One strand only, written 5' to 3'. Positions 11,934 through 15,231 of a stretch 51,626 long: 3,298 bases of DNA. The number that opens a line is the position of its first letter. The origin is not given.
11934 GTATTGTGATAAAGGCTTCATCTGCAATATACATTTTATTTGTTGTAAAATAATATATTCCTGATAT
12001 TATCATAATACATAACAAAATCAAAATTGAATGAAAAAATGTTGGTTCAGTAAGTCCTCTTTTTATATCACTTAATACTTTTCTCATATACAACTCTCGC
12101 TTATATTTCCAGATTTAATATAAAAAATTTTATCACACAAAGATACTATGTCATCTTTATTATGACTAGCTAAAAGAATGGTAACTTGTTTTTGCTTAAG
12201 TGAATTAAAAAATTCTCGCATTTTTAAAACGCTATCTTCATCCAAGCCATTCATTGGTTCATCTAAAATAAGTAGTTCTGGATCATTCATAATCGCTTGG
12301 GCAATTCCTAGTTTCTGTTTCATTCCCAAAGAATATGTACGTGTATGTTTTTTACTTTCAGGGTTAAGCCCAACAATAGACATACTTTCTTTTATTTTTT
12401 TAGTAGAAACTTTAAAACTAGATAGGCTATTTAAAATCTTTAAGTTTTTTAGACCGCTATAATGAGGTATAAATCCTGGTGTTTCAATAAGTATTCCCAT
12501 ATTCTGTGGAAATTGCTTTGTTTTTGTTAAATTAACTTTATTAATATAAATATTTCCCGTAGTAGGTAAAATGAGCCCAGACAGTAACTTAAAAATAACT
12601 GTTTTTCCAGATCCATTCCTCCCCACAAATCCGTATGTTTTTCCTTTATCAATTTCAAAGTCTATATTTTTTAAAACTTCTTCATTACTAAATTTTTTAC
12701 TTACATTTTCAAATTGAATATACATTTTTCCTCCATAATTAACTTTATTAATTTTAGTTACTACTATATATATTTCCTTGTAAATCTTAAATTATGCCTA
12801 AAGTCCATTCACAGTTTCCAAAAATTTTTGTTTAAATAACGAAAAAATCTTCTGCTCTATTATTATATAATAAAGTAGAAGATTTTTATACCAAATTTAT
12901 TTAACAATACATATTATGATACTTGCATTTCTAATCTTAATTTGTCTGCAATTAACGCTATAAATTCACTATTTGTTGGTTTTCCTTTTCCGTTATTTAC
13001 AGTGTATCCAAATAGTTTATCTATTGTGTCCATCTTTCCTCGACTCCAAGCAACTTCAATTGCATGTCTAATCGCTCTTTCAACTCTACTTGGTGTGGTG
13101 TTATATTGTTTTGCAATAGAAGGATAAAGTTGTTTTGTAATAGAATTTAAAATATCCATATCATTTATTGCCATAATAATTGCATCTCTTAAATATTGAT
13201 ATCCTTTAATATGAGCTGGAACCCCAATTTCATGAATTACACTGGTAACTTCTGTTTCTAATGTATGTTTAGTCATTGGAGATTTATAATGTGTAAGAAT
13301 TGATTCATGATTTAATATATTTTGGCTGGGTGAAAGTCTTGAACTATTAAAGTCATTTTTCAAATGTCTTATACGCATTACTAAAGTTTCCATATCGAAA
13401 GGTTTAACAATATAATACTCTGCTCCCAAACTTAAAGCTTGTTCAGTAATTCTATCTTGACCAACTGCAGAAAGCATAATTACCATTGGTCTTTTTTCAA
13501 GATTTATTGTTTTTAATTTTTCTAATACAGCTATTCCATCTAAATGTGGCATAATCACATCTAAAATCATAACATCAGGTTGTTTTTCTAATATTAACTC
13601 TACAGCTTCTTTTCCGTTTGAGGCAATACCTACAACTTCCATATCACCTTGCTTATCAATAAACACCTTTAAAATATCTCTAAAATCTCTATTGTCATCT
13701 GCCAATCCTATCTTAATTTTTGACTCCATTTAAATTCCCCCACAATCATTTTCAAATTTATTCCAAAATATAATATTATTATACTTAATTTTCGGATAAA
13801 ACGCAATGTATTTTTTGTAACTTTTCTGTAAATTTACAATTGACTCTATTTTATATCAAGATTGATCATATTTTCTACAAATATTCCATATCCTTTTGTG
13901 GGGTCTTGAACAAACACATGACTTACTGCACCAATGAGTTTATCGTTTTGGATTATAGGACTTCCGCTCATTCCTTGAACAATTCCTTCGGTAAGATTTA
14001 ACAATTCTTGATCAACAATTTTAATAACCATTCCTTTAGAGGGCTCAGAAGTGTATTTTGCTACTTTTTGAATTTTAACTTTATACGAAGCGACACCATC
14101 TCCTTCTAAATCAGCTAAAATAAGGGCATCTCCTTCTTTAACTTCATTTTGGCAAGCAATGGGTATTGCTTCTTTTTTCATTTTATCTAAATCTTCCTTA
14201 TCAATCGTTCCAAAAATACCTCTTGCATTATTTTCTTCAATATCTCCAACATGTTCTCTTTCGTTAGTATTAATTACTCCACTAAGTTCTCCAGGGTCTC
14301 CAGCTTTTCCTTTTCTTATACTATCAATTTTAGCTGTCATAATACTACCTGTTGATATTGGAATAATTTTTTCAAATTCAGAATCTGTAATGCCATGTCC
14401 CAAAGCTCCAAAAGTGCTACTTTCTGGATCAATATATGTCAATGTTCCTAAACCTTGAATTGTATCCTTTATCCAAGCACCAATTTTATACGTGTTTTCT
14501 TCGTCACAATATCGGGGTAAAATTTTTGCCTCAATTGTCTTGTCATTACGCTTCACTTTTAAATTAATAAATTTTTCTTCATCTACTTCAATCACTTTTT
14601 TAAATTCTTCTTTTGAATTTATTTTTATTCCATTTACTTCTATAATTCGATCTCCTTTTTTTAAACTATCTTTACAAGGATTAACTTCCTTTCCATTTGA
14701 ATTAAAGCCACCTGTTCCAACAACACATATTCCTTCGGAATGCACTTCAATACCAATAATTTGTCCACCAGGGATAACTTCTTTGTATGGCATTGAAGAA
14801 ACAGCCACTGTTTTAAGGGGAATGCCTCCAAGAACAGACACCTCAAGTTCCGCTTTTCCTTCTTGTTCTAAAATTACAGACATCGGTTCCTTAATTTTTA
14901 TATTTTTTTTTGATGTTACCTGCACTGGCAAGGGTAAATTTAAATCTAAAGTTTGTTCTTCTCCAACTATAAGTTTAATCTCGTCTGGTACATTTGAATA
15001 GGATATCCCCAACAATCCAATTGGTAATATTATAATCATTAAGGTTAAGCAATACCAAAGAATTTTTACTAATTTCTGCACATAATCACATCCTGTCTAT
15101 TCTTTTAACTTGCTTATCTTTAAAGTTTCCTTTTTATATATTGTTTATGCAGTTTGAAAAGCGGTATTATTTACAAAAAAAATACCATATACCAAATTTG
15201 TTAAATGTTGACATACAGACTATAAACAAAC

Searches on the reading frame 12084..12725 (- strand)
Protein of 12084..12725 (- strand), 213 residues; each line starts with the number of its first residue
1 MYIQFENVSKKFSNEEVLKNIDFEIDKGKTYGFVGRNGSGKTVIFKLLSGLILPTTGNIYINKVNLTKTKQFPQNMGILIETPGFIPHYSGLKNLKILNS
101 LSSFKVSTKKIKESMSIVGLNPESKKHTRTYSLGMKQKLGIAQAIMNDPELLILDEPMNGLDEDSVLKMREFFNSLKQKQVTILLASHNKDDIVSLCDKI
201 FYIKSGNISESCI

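Call 32: search_protein_families(library=pfam, proteins=[window:12084-12725:-], max_evalue=0.001)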
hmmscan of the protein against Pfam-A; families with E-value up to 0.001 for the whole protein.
window:12084-12725:- (213 aa): 2 families
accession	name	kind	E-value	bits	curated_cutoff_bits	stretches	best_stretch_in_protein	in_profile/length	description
PF00005.33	ABC_tran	-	2.1e-30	106.6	25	1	18-159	1-137/137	ABC transporter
PF13304.12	AAA_21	-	1.5e-09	38.8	27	1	131-189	238-299/304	AAA domain, putative AbiEii toxin, Type IV TA system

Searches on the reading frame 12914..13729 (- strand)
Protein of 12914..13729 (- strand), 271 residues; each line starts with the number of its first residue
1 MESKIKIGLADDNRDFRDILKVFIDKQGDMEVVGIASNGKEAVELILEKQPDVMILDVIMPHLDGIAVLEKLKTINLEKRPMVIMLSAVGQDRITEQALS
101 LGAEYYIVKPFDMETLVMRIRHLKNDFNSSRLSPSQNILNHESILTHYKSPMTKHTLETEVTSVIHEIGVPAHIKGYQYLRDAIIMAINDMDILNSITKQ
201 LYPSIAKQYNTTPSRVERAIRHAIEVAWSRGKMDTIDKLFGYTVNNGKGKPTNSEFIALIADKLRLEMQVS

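Call 32: search_protein_families(library=pfam, proteins=[window:12914-13729:-], max_evalue=0.001)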
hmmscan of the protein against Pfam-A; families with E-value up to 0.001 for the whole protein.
window:12914-13729:- (271 aa): 2 families
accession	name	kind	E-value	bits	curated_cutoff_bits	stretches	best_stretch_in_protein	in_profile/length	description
PF08769.17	Spo0A_C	-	1.1e-47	160.7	25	1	161-264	1-104/104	Sporulation initiation factor Spo0A C terminal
PF00072.30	Response_reg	-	8.4e-26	90.8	30.2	1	9-120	3-110/111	Response regulator receiver domain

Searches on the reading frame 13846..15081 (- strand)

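Call 32: search_protein_families(library=pfam, proteins=[window:13846-15081:-], max_evalue=0.001)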
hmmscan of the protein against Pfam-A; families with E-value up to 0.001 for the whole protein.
window:13846-15081:- (411 aa): 4 families
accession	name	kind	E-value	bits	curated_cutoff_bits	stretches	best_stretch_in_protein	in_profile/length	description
PF05580.18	Peptidase_S55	-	4.7e-83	278.8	25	1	197-406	2-210/210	SpoIVB peptidase S55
PF13180.12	PDZ_2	-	2e-07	31.6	27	1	133-187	22-78/80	PDZ domain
PF00595.29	PDZ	-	0.00035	21.3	23.2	0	110-170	13-73/81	PDZ domain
PF17820.7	PDZ_6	-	0.00035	20.7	27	1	140-178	16-54/54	PDZ domain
